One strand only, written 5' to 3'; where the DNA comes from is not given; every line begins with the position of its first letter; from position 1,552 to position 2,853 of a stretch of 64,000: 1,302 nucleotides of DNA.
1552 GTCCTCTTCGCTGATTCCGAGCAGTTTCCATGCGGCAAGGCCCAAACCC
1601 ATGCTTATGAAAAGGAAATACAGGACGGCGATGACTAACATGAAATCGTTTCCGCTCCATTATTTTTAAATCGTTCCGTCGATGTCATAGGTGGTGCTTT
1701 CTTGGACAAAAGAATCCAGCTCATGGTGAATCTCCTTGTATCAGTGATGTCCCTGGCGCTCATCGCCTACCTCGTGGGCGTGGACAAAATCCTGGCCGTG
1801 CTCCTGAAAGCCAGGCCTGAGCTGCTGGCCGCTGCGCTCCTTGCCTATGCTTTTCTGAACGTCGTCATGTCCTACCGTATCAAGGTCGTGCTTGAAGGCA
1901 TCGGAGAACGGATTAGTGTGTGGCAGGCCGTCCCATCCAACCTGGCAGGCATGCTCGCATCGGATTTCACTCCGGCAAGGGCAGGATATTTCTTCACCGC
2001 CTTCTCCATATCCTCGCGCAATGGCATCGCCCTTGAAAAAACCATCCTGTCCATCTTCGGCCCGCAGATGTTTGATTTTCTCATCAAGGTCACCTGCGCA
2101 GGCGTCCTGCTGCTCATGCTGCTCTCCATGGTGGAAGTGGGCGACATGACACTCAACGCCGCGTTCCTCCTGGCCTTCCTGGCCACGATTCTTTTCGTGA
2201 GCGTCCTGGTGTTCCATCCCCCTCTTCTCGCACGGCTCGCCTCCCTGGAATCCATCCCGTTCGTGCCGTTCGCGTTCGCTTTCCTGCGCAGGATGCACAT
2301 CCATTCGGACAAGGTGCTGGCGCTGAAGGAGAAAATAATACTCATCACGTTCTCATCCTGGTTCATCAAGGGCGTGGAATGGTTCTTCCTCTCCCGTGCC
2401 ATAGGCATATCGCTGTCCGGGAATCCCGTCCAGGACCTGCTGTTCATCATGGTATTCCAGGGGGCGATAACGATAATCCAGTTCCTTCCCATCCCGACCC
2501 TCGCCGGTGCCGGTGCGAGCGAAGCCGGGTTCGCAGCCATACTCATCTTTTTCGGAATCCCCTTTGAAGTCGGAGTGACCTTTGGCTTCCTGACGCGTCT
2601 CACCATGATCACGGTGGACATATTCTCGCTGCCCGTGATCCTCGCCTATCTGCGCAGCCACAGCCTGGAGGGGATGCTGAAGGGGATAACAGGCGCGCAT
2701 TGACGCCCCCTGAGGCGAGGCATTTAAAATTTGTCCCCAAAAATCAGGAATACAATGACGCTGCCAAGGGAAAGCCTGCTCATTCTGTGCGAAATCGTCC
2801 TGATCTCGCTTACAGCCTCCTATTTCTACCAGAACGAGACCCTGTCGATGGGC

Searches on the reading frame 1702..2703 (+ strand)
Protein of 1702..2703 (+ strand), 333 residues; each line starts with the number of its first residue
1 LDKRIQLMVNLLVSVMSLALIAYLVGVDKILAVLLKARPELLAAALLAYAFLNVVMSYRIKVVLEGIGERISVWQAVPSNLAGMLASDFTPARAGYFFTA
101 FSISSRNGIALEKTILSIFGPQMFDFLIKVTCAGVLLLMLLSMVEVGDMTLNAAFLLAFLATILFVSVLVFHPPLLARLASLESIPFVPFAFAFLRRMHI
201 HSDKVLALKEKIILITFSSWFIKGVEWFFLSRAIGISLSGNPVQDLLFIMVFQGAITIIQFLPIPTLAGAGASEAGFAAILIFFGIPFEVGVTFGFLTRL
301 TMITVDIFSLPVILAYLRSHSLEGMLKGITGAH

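Call 9: search_protein_families(library=pfam, proteins=[window:1702-2703:+], max_evalue=0.001)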
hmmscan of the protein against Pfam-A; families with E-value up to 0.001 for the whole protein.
window:1702-2703:+ (333 aa): 1 family
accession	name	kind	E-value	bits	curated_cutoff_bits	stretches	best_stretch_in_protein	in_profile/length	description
PF03706.18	LPG_synthase_TM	-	5.3e-29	102.1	33.4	1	9-303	3-295/302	Lysylphosphatidylglycerol synthase TM region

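Call 48: find_encoding_contigs(protein=window:1702-2703:+, flank=10000, max_places=3)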
Protein window:1702-2703:+ (333 aa): 1 contig read that carries it; 1 place shown.
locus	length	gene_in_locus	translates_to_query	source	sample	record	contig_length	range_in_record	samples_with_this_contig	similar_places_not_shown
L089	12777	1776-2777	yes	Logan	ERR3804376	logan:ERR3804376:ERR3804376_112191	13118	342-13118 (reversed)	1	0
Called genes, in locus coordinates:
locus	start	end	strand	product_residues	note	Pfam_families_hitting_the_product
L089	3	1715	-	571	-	?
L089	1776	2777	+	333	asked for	PF03706:LPG_synthase_TM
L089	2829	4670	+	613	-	PF13231:PMT_2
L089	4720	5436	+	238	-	PF00535:Glycos_transf_2, PF13641:Glyco_tranf_2_3 (weak)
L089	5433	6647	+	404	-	PF03446:NAD_binding_2 (weak), PF03721:UDPG_MGDP_dh_N, PF00984:UDPG_MGDP_dh, PF03720:UDPG_MGDP_dh_C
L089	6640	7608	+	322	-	PF01073:3Beta_HSD, PF01370:Epimerase, PF02719:Polysacc_synt_2 (weak), PF04321:RmlD_sub_bind, PF13460:NAD_binding_10, PF16363:GDP_Man_Dehyd, PF07993:NAD_binding_4 (weak)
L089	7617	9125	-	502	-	PF02310:B12-binding, PF04055:Radical_SAM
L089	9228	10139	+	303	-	PF01073:3Beta_HSD, PF01370:Epimerase, PF02719:Polysacc_synt_2, PF04321:RmlD_sub_bind, PF07993:NAD_binding_4 (faint), PF13460:NAD_binding_10, PF16363:GDP_Man_Dehyd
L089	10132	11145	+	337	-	PF20706:GT4-conflict, PF00534:Glycos_transf_1, PF13692:Glyco_trans_1_4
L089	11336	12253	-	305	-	PF01370:Epimerase, PF16363:GDP_Man_Dehyd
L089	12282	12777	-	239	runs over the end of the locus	PF00483:NTP_transferase, PF12804:NTP_transf_3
